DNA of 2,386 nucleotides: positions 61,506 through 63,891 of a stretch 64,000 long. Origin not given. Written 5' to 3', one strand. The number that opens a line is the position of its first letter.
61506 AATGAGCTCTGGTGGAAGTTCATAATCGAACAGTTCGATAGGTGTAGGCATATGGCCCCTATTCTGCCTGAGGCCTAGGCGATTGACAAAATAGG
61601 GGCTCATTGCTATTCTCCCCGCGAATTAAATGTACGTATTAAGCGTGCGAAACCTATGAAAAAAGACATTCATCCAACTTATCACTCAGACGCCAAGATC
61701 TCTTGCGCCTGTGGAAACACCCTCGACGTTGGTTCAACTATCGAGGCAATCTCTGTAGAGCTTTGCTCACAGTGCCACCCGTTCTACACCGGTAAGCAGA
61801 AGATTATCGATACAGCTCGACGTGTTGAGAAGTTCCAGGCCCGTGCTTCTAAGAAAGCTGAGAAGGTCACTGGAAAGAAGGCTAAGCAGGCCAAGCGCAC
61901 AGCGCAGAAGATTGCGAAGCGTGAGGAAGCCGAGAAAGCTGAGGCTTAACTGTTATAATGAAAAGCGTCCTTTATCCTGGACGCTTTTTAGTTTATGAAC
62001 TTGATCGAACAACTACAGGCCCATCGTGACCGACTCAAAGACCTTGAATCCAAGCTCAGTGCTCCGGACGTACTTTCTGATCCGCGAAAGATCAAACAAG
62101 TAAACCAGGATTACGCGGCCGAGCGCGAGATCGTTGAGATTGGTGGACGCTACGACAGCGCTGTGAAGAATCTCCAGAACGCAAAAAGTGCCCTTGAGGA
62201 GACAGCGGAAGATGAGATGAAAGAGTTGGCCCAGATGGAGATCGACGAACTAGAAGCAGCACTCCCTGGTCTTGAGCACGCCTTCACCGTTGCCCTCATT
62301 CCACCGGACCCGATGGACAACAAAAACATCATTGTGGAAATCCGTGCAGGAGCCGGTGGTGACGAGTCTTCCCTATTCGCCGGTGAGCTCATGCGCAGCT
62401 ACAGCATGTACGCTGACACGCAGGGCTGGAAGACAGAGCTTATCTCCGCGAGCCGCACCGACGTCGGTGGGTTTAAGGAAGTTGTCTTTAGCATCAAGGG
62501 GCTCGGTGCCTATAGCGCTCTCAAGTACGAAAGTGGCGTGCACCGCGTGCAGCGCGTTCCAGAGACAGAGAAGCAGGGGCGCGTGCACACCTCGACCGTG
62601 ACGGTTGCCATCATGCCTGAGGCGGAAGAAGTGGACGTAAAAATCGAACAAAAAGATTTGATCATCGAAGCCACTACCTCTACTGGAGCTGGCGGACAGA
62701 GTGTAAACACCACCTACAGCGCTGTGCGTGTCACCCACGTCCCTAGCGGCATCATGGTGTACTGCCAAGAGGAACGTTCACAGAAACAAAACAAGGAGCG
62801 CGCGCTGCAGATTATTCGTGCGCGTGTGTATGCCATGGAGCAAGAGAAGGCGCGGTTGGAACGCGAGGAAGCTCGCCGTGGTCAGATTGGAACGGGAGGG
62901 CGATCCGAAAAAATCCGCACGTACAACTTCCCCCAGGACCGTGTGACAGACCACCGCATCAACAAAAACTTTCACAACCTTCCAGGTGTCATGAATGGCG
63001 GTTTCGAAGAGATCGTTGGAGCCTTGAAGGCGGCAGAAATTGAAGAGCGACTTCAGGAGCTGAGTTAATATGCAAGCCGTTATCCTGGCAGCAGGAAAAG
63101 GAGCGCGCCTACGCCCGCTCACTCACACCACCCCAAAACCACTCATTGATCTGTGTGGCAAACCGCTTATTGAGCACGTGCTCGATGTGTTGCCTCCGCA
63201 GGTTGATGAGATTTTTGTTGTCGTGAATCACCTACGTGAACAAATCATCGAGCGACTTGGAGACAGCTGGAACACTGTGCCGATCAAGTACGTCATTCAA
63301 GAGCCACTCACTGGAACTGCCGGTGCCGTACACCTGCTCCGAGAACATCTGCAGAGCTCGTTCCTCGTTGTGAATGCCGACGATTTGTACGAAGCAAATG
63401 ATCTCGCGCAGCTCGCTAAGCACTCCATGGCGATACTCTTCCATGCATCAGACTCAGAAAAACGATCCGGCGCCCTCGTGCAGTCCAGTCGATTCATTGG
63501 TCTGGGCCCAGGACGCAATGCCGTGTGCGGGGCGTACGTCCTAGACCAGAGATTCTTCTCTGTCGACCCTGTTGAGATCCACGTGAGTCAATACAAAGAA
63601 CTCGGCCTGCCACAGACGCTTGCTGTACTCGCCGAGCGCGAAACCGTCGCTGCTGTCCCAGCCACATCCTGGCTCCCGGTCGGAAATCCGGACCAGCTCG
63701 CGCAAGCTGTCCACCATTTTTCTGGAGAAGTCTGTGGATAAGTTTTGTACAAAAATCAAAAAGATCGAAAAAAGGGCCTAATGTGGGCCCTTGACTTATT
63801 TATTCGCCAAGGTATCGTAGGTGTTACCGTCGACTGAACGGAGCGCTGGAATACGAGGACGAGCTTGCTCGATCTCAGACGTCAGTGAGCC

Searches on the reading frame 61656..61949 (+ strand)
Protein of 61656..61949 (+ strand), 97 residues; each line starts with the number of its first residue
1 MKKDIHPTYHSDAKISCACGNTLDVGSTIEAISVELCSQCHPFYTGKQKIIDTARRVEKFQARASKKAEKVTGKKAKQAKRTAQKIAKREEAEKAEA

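Call 65: search_protein_families(library=pfam, proteins=[window:61656-61949:+], max_evalue=0.001)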
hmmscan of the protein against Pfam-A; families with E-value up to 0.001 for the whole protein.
window:61656-61949:+ (97 aa): 1 family
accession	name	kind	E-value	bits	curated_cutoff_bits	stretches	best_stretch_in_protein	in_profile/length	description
PF01197.23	Ribosomal_L31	-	6.4e-27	94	27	1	1-63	1-63/65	Ribosomal protein L31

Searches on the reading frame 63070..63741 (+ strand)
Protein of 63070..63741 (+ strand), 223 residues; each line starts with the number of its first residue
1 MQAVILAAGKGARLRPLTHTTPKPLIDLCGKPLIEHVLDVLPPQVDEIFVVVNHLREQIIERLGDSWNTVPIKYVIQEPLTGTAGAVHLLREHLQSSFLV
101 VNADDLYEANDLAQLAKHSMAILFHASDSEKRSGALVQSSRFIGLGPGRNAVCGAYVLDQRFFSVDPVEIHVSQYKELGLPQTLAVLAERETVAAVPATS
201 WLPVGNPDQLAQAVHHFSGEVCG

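Call 65: search_protein_families(library=pfam, proteins=[window:63070-63741:+], max_evalue=0.001)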
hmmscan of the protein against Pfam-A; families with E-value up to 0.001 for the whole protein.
window:63070-63741:+ (223 aa): 3 families
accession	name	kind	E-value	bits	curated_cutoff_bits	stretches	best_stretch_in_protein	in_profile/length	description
PF00483.29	NTP_transferase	-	2.8e-22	79.9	21.2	1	3-119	2-124/245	Nucleotidyl transferase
PF12804.13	NTP_transf_3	-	1e-15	58.7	27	1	3-118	1-110/160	MobA-like NTP transferase domain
PF01128.25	IspD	-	1.2e-06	28.9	27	1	1-63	1-62/221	2-C-methyl-D-erythritol 4-phosphate cytidylyltransferase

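Call 66: find_encoding_contigs(protein=window:63070-63741:+, flank=10000, max_places=2)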
Protein window:63070-63741:+ (223 aa): no gene with exactly this product is on record in the collection.
